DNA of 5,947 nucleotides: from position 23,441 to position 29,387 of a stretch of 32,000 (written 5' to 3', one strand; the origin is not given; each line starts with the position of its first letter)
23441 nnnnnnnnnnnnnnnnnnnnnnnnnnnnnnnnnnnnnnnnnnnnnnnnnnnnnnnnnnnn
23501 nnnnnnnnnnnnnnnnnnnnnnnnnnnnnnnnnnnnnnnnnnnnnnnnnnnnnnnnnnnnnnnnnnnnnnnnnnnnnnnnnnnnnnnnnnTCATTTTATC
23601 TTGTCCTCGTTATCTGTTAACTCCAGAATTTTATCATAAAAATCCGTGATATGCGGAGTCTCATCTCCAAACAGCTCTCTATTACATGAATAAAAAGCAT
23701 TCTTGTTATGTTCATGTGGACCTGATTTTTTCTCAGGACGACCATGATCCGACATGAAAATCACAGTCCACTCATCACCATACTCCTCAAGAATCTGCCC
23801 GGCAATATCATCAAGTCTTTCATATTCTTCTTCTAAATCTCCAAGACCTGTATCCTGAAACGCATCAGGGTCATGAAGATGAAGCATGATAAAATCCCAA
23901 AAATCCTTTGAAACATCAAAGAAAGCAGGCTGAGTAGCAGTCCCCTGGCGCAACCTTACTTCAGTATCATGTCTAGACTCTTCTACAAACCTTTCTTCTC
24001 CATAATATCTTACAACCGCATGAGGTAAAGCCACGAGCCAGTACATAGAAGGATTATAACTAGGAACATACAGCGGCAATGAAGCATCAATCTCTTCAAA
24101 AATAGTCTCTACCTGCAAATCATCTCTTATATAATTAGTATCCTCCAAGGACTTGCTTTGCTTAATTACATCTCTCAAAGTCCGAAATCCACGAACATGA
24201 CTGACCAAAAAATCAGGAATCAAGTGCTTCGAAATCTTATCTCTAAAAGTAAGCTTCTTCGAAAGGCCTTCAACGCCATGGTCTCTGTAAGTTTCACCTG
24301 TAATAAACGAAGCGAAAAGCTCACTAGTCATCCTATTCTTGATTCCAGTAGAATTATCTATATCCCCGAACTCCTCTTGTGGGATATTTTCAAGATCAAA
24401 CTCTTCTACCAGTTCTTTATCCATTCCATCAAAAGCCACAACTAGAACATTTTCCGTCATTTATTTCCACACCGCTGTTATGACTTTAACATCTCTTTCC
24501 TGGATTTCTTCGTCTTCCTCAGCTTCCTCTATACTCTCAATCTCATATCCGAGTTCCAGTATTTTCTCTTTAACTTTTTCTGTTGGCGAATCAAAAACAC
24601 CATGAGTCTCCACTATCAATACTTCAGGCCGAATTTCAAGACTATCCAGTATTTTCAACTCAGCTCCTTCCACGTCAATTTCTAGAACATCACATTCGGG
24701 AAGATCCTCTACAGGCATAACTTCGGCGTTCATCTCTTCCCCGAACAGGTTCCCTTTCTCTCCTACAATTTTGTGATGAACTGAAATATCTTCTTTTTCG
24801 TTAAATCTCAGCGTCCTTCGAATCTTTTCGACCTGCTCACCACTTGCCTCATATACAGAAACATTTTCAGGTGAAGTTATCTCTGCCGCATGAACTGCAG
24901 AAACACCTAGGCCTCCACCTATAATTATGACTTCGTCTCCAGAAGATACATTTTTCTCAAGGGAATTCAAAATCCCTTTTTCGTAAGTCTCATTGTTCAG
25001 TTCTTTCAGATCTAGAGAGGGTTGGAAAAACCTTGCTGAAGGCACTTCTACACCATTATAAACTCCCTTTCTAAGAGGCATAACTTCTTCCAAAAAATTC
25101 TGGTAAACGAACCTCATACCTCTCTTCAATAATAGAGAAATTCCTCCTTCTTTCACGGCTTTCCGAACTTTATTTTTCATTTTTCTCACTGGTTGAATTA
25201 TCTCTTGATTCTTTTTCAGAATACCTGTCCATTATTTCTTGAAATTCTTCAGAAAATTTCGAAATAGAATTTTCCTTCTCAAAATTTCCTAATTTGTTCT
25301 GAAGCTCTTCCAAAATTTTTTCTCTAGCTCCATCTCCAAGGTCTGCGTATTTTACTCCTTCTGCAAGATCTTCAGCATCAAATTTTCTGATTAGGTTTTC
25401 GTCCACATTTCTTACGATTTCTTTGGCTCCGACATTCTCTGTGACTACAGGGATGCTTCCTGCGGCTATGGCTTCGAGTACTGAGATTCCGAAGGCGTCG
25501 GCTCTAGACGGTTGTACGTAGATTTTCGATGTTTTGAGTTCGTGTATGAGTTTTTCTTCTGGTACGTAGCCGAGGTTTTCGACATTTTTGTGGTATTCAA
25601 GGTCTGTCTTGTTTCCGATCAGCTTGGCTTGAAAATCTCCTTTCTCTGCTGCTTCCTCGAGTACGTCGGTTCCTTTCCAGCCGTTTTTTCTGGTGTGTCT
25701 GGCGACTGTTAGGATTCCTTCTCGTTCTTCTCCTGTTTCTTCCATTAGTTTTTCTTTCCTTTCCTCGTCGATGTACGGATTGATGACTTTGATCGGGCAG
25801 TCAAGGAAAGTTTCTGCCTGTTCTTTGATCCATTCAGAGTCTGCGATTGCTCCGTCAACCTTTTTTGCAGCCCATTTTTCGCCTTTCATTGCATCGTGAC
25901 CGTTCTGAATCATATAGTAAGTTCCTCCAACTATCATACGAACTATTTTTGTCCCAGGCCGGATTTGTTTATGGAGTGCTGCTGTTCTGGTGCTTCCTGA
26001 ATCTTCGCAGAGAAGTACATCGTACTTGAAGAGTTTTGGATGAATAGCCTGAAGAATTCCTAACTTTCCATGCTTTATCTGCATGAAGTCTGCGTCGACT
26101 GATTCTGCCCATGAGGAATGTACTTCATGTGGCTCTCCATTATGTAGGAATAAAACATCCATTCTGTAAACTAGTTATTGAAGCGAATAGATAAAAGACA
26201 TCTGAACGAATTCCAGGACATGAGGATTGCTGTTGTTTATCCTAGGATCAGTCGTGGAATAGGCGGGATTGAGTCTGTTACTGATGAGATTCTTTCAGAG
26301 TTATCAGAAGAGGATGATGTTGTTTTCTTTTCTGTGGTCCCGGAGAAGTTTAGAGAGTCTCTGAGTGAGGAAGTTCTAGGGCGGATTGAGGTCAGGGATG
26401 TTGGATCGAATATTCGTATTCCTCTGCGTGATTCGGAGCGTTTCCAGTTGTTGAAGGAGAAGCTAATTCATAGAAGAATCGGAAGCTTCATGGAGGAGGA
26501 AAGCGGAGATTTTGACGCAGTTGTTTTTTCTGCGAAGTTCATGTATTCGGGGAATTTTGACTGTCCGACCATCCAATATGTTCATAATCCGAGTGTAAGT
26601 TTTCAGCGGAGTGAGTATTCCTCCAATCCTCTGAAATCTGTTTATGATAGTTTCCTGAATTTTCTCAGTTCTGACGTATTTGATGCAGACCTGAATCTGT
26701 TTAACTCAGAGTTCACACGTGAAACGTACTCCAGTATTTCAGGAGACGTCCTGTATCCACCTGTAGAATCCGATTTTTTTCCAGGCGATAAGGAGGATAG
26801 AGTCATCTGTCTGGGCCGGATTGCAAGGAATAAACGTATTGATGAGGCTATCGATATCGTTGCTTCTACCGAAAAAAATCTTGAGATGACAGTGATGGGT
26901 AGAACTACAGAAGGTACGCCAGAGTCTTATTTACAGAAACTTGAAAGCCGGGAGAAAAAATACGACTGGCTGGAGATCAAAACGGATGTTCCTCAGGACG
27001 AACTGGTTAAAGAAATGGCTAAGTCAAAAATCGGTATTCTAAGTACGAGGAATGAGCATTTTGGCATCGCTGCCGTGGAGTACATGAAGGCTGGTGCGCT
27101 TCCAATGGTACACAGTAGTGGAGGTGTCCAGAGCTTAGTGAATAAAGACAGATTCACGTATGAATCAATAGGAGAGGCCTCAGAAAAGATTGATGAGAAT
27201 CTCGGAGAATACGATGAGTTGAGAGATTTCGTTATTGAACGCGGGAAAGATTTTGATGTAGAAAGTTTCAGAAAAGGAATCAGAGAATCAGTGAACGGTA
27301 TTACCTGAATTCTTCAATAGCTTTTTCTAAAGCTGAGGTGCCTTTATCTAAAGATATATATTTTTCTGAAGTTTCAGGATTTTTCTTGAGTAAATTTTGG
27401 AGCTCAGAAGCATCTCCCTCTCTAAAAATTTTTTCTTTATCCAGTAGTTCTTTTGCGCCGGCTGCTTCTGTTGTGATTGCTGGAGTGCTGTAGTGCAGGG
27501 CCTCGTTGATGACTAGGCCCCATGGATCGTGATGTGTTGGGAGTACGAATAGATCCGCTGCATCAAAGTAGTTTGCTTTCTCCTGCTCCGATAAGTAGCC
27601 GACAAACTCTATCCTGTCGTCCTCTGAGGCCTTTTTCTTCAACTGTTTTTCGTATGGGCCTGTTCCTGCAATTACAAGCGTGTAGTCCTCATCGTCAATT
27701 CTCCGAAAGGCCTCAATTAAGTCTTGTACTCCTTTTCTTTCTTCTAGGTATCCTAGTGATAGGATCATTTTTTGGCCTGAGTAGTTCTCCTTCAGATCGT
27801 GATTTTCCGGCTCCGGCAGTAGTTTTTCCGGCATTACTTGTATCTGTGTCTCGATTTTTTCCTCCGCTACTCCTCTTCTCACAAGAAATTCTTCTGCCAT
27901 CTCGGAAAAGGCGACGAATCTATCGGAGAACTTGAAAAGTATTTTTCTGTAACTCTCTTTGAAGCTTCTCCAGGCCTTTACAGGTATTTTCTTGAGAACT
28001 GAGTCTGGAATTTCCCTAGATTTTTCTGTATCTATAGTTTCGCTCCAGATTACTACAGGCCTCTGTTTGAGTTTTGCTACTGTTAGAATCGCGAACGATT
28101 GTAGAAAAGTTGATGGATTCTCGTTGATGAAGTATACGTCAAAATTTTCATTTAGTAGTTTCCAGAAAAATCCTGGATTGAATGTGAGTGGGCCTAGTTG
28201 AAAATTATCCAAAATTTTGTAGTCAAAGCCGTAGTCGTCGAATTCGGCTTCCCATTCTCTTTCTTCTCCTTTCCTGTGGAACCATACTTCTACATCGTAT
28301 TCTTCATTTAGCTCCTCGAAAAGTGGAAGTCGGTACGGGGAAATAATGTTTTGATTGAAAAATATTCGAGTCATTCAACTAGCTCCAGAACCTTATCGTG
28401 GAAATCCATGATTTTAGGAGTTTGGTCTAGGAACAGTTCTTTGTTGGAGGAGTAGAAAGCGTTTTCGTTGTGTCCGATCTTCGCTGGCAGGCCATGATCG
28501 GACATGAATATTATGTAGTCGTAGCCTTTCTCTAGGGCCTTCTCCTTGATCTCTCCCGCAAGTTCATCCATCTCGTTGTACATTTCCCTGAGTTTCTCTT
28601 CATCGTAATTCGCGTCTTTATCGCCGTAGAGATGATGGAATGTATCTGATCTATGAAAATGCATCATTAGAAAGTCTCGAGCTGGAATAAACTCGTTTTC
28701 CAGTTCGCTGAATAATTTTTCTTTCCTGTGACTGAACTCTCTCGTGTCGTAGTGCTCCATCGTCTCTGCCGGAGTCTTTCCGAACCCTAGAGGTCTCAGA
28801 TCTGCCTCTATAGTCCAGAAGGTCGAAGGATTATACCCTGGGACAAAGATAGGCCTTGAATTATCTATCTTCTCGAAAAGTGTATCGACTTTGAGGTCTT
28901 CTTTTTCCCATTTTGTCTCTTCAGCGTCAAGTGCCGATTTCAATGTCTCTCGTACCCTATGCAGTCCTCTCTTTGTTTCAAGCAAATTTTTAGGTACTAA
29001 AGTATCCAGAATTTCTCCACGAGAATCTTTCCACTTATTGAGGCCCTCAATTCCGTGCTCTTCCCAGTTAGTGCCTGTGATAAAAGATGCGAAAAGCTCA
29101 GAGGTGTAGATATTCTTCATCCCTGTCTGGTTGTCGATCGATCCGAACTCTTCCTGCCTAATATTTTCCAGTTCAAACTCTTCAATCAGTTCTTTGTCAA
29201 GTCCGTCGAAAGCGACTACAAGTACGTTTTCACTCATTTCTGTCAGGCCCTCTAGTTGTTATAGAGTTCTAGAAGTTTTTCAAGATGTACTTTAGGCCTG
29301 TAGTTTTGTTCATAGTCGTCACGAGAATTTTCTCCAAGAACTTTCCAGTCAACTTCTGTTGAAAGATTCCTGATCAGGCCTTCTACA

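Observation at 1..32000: Roughly ten-fold or greater over-representation of the palindromic hexamer AGGCCT in genes and spacers alike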

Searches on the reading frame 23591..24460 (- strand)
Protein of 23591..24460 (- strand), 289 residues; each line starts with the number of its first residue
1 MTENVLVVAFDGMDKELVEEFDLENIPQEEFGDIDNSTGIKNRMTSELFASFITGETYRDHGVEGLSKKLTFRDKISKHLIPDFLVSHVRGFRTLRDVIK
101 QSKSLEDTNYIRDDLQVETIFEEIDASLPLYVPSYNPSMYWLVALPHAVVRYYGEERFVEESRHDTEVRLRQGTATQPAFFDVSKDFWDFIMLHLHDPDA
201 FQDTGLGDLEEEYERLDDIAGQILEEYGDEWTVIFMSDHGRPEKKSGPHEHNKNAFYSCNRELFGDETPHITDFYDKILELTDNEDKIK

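Call 8: search_protein_families(library=pfam, proteins=[window:23591-24460:-])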
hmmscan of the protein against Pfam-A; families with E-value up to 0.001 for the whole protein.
window:23591-24460:- (289 aa): 1 family
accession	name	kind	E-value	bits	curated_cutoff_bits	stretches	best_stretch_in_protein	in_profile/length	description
PF01663.27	Phosphodiest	-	7.5e-08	32.8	23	1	44-240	43-220/342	Type I phosphodiesterase / nucleotide pyrophosphatase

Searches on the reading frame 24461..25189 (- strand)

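Call 8: search_protein_families(library=pfam, proteins=[window:24461-25189:-])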
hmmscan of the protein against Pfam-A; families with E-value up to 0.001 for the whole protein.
window:24461-25189:- (242 aa): 1 family
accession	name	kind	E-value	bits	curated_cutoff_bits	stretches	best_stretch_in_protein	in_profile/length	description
PF05050.19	Methyltransf_21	-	1.1e-05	26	22.7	1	161-216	109-172/173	Methyltransferase FkbM domain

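Call 84: search_protein_families(library=ncbifam, proteins=[window:24461-25189:-], max_evalue=0.01)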
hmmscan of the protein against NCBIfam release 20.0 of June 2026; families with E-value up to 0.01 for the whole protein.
window:24461-25189:- (242 aa): 1 family
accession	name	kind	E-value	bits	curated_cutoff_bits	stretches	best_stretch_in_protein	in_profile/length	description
TIGR01444.1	fkbM_fam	subfamily_domain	1.5e-06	28.7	37.7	1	162-185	105-128/143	FkbM family methyltransferase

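Call 85: search_protein_families(library=padloc, proteins=[window:24461-25189:-], max_evalue=0.01)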
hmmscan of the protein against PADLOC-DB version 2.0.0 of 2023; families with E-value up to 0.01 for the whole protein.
window:24461-25189:- (242 aa): 1 family
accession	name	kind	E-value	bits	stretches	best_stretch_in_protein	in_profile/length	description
PDLC04134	mad2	-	4.2e-05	20.5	1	80-139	288-345/492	mads_2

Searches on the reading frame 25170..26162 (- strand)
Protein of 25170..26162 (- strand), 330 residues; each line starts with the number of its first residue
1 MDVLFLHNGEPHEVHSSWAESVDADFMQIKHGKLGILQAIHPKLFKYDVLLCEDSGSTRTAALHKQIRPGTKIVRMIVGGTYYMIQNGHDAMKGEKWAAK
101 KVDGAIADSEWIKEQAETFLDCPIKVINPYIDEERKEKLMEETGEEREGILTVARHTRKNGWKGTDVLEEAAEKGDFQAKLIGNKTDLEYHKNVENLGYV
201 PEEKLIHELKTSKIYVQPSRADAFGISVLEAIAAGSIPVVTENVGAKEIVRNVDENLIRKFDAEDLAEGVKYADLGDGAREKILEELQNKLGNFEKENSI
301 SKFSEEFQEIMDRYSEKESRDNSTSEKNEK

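Call 8: search_protein_families(library=pfam, proteins=[window:25170-26162:-])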
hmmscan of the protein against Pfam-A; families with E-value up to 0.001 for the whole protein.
window:25170-26162:- (330 aa): 4 families
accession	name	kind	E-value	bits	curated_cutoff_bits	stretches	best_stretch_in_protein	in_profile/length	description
PF00534.26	Glycos_transf_1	-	2.9e-17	63.2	26.4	1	175-277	56-159/172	Glycosyl transferases group 1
PF13692.12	Glyco_trans_1_4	-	4.2e-14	53.5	27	1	150-271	4-137/142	Glycosyl transferases group 1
PF13524.12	Glyco_trans_1_2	-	2.7e-07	31.1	25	1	167-288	5-126/144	Glycosyl transferase-like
PF20706.3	GT4-conflict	-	6.2e-07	29.2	26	1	202-256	272-327/385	Family 4 Glycosyltransferase in conflict systems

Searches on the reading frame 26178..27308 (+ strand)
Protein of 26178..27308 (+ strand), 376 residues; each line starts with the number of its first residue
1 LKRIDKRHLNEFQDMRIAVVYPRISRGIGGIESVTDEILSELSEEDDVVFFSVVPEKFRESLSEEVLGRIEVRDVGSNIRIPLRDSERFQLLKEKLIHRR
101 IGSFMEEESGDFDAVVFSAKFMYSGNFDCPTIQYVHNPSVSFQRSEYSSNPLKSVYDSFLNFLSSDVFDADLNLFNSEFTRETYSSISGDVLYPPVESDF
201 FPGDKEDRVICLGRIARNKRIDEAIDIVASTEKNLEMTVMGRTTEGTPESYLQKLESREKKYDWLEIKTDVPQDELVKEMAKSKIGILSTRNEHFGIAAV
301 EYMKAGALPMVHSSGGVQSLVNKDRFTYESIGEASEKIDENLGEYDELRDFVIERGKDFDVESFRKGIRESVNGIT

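Call 8: search_protein_families(library=pfam, proteins=[window:26178-27308:+])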
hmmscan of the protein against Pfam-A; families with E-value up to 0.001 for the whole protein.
window:26178-27308:+ (376 aa): 4 families
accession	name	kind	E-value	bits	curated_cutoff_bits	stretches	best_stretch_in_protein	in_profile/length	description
PF00534.26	Glycos_transf_1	-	4.8e-14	52.7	26.4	1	204-356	13-169/172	Glycosyl transferases group 1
PF13692.12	Glyco_trans_1_4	-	2e-09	38.3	27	1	207-324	2-120/142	Glycosyl transferases group 1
PF20706.3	GT4-conflict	-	6e-05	22.6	26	1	202-329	193-327/385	Family 4 Glycosyltransferase in conflict systems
PF13439.12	Glyco_transf_4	-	0.00021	21.8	28.5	1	28-186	1-150/170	Glycosyltransferase Family 4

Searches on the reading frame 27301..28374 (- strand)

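Call 8: search_protein_families(library=pfam, proteins=[window:27301-28374:-])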
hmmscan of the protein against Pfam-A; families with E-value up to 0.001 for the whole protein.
window:27301-28374:- (357 aa): 4 families
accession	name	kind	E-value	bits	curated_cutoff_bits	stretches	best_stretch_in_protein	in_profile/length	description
PF00534.26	Glycos_transf_1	-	1.2e-27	97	26.4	1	192-331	6-154/172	Glycosyl transferases group 1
PF13692.12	Glyco_trans_1_4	-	4.1e-24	85.9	27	1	202-326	2-133/142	Glycosyl transferases group 1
PF20706.3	GT4-conflict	-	1.4e-09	37.9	26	1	180-320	172-327/385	Family 4 Glycosyltransferase in conflict systems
PF13439.12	Glyco_transf_4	-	5.9e-05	23.6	28.5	1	22-175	15-160/170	Glycosyltransferase Family 4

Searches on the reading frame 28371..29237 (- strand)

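Call 8: search_protein_families(library=pfam, proteins=[window:28371-29237:-])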
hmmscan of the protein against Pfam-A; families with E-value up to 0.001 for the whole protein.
window:28371-29237:- (288 aa): 1 family
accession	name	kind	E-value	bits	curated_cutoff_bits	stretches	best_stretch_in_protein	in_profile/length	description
PF01663.27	Phosphodiest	-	4.5e-13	50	23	1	5-250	1-221/342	Type I phosphodiesterase / nucleotide pyrophosphatase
